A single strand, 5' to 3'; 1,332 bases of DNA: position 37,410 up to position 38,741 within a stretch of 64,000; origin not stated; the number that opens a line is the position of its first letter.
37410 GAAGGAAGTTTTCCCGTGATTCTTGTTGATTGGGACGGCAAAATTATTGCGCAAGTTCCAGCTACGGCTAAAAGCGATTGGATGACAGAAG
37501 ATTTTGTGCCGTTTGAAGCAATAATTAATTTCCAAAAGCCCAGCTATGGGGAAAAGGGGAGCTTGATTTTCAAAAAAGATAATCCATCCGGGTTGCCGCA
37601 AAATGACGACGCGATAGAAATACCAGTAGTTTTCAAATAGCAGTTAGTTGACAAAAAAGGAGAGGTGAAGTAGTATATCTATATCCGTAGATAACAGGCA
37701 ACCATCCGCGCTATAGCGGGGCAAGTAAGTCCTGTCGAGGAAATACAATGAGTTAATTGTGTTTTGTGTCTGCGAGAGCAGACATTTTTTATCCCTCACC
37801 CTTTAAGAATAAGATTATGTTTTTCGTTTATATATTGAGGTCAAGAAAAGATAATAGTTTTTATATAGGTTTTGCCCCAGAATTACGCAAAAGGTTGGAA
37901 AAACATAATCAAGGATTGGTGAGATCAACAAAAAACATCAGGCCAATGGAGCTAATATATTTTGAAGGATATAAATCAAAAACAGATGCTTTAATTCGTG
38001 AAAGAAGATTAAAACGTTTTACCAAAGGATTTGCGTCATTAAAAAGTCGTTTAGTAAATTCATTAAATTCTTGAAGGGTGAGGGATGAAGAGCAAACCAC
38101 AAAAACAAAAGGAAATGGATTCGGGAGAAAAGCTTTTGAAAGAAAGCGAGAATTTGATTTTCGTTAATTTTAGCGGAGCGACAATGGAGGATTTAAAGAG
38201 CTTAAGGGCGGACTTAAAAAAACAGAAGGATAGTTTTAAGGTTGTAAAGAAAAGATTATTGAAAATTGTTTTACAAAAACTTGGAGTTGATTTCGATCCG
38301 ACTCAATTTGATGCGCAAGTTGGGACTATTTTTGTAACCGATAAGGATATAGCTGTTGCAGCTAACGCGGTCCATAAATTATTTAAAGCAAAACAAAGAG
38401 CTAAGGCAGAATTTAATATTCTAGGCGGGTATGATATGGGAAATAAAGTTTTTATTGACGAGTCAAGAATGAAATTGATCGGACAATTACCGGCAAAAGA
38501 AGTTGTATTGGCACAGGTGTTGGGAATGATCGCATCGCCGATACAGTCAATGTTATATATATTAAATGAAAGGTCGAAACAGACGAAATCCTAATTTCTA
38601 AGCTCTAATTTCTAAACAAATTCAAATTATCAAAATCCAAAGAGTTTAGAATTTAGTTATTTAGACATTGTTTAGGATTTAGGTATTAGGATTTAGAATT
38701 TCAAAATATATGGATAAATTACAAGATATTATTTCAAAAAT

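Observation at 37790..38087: GIY-YIG gene delimited by a perfect 13-bp inverted repeat whose right arm is the rplJ Shine-Dalgarno/start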

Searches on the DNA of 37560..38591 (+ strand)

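Call 7: search_rna_families(source=window, start=37560, end=38160, threshold=evalue, max_evalue=10, show_alignments=4)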
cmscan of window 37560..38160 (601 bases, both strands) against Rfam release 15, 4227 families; matches with E-value up to 10: 4.
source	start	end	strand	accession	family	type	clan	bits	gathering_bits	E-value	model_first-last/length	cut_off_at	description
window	37667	37798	+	RF00557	L10_leader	Cis-reg; leader;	-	28.8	44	0.0097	1-138/138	no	Ribosomal protein L10 leader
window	37947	38008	+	RF00801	mir-280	Gene; miRNA;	-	20.3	70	0.57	1-83/83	no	mir-280 microRNA precursor family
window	37963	38067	-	RF02579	tsr26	Gene; sRNA;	-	18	141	5.4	1-122/122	no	S. aureus tsr26 small RNA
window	37817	37867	+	RF04319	BTncRNA_FopS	Gene; sRNA;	-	17.2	56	4.9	1-71/71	no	Bacteroidetes FopS (family of paralogous sRNAs)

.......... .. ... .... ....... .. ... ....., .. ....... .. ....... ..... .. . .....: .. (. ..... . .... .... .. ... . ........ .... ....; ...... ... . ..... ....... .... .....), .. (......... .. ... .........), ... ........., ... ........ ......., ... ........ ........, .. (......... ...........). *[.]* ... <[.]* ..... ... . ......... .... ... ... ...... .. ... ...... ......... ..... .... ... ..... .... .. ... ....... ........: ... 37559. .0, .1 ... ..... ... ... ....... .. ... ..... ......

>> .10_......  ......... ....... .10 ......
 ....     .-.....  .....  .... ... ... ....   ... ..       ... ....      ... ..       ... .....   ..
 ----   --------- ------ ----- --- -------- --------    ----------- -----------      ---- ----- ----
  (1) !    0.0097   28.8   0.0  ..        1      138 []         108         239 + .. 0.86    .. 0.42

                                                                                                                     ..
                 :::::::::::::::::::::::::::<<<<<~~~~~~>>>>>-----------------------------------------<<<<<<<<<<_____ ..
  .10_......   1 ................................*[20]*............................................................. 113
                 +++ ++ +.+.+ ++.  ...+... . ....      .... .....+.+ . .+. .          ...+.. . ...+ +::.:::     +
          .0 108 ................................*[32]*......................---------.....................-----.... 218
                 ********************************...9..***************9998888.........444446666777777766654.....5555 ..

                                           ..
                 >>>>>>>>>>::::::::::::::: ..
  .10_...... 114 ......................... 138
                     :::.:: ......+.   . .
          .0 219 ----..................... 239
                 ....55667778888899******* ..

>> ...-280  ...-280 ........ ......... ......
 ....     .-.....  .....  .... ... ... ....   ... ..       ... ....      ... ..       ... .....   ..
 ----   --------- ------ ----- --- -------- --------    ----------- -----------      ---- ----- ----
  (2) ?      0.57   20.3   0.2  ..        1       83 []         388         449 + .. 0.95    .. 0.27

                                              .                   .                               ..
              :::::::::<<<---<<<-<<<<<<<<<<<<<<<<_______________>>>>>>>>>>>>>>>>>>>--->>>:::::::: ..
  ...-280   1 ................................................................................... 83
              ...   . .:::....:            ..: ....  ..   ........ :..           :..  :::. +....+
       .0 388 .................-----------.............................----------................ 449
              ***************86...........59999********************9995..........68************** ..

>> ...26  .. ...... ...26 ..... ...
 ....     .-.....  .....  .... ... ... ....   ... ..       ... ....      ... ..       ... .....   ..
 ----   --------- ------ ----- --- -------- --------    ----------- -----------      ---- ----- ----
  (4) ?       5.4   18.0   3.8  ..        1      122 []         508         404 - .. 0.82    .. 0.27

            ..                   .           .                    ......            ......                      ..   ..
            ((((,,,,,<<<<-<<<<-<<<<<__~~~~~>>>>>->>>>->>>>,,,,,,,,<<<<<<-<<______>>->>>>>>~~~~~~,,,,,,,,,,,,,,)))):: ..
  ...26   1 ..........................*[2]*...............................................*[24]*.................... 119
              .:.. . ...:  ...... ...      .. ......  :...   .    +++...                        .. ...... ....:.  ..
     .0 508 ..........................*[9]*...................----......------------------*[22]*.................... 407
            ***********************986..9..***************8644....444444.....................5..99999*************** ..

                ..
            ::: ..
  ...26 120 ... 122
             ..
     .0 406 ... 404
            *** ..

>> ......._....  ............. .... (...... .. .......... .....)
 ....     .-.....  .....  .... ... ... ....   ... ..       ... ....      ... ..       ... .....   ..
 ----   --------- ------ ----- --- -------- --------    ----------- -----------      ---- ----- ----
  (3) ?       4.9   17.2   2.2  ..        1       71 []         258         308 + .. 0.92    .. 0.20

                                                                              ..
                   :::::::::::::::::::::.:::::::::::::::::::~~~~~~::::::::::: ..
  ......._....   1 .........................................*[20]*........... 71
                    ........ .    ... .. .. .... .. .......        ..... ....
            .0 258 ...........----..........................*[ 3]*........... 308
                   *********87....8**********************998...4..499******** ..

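Call 50: search_rna_families(sources=[L013, L016, L021, L035, L048, L057, L059, L061, L065, L070, L073, L074, L071, L058, L042, L064, L081, L038, L086, L072], threshold=gathering)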
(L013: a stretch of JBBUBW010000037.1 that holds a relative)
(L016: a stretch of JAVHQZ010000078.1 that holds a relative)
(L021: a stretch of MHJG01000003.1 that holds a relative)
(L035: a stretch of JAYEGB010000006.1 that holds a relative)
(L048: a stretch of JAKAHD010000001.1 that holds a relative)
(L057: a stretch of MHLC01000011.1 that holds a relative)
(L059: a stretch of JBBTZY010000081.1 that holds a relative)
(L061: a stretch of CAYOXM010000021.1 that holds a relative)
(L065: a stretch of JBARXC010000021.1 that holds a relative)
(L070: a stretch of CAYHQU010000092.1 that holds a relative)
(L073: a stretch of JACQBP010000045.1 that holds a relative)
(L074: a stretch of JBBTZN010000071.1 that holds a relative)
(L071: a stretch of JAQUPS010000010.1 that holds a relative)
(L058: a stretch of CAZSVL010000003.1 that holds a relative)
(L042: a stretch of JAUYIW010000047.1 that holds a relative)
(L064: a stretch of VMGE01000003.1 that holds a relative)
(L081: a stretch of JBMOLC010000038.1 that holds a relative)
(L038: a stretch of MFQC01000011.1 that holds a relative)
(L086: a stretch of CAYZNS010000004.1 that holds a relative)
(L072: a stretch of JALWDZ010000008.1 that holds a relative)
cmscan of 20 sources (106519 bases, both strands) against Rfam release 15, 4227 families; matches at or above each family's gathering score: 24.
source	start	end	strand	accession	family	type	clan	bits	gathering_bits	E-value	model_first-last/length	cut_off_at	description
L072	1333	5429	+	RF02541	LSU_rRNA_bacteria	Gene; rRNA;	CL00112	2315.2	50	0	1-2925/2925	no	Bacterial large subunit ribosomal RNA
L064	2162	6247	+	RF02541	LSU_rRNA_bacteria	Gene; rRNA;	CL00112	1913.8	50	0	1-2925/2925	no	Bacterial large subunit ribosomal RNA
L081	2597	6252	+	RF02541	LSU_rRNA_bacteria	Gene; rRNA;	CL00112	1648.7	50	0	1-2632/2925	3'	Bacterial large subunit ribosomal RNA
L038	2513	4315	+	RF00177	SSU_rRNA_bacteria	Gene; rRNA;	CL00111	1387.1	50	0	1-1533/1533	no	Bacterial small subunit ribosomal RNA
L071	449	2140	+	RF00177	SSU_rRNA_bacteria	Gene; rRNA;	CL00111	1288.8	50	0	1-1533/1533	no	Bacterial small subunit ribosomal RNA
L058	879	3346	+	RF02541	LSU_rRNA_bacteria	Gene; rRNA;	CL00112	1274.2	50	0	1-1852/2925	3'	Bacterial large subunit ribosomal RNA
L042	2295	3670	+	RF02541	LSU_rRNA_bacteria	Gene; rRNA;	CL00112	606.7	50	4.2e-196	1-832/2925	3'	Bacterial large subunit ribosomal RNA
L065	2898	3550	+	RF00010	RNaseP_bact_a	Gene; ribozyme;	CL00002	250.8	100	2.7e-80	1-367/367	no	Bacterial RNase P class A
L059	753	1183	+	RF00010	RNaseP_bact_a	Gene; ribozyme;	CL00002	164.3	100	5.8e-51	1-367/367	no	Bacterial RNase P class A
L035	3222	3640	+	RF00010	RNaseP_bact_a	Gene; ribozyme;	CL00002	147.7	100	2.5e-45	1-367/367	no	Bacterial RNase P class A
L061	3239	3751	+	RF00010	RNaseP_bact_a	Gene; ribozyme;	CL00002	108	100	7.1e-32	1-367/367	no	Bacterial RNase P class A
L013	229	300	+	RF00005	tRNA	Gene; tRNA;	CL00001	75.3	29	1.8e-14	1-71/71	no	tRNA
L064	1801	1874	+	RF00005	tRNA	Gene; tRNA;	CL00001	69.8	29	5.9e-13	1-71/71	no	tRNA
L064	114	185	+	RF00005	tRNA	Gene; tRNA;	CL00001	69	29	9.6e-13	1-71/71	no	tRNA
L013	81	152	+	RF00005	tRNA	Gene; tRNA;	CL00001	68.7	29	1.2e-12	1-71/71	no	tRNA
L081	1792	1863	-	RF00005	tRNA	Gene; tRNA;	CL00001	67.1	29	3.3e-12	1-71/71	no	tRNA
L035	1954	2027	-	RF00005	tRNA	Gene; tRNA;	CL00001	66.9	29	3.7e-12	1-71/71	no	tRNA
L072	1200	1273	+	RF00005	tRNA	Gene; tRNA;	CL00001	66.8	29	4.1e-12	1-71/71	no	tRNA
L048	2829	2901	-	RF00005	tRNA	Gene; tRNA;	CL00001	66.3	29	5.6e-12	1-71/71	no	tRNA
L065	700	883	+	RF00174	Cobalamin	Cis-reg; riboswitch;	CL00101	66.2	31.5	6.3e-14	1-189/189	no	Cobalamin riboswitch aptamer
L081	2184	2256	+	RF00005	tRNA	Gene; tRNA;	CL00001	59.5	29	3.9e-10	1-71/71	no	tRNA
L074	2364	2434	-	RF00005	tRNA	Gene; tRNA;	CL00001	58.6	29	7.2e-10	1-71/71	no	tRNA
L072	5463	5611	+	RF00001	5S_rRNA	Gene; rRNA;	CL00113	44.4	38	9.9e-06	1-120/120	no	5S ribosomal RNA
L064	1968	2036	+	RF00005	tRNA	Gene; tRNA;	CL00001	29.7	29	0.063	1-71/71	no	tRNA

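Call 71: search_rna_families(sources=[L002, L005, L008, L009, L010], threshold=evalue, max_evalue=0.1)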
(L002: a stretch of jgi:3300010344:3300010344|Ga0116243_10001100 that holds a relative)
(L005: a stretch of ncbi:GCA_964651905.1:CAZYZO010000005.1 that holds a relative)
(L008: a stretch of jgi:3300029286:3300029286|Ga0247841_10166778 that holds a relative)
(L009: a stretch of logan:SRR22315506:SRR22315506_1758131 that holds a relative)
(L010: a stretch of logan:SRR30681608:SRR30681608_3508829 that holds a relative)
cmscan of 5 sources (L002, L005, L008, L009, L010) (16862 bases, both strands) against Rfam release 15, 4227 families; matches with E-value up to 0.1: 12.
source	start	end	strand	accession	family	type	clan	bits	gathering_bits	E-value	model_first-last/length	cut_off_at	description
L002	4163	4236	+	RF00005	tRNA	Gene; tRNA;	CL00001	71.4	29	3.5e-14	1-71/71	no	tRNA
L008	1578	1649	+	RF00005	tRNA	Gene; tRNA;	CL00001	71.3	29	3.7e-14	1-71/71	no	tRNA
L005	3931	4002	+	RF00005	tRNA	Gene; tRNA;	CL00001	69.8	29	9.3e-14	1-71/71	no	tRNA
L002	2360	2446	+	RF00005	tRNA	Gene; tRNA;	CL00001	56.9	29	3.3e-10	1-71/71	no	tRNA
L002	2877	3000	+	RF00557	L10_leader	Cis-reg; leader;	-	52.5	44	4.1e-06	1-138/138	no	Ribosomal protein L10 leader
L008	471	591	+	RF00557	L10_leader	Cis-reg; leader;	-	46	44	8.8e-05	1-138/138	no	Ribosomal protein L10 leader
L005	2856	2997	+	RF00557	L10_leader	Cis-reg; leader;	-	37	44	0.0059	1-138/138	no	Ribosomal protein L10 leader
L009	127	267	+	RF00557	L10_leader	Cis-reg; leader;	-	36.3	44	0.0083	1-138/138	no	Ribosomal protein L10 leader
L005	3931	4003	-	RF04354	Plastid-ycf2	Cis-reg;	-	35.6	65.7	0.00028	1-75/75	no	Plastid-ycf2 5UTR RNA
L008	1578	1650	-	RF04354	Plastid-ycf2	Cis-reg;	-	35.1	65.7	0.00037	1-75/75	no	Plastid-ycf2 5UTR RNA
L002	4163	4237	-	RF04354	Plastid-ycf2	Cis-reg;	-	27.1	65.7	0.059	1-75/75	no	Plastid-ycf2 5UTR RNA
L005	2272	2349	-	RF01381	HIV-1_SL3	Cis-reg;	-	23.5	33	0.057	1-23/23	no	HIV-1 stem-loop 3 Psi packaging signal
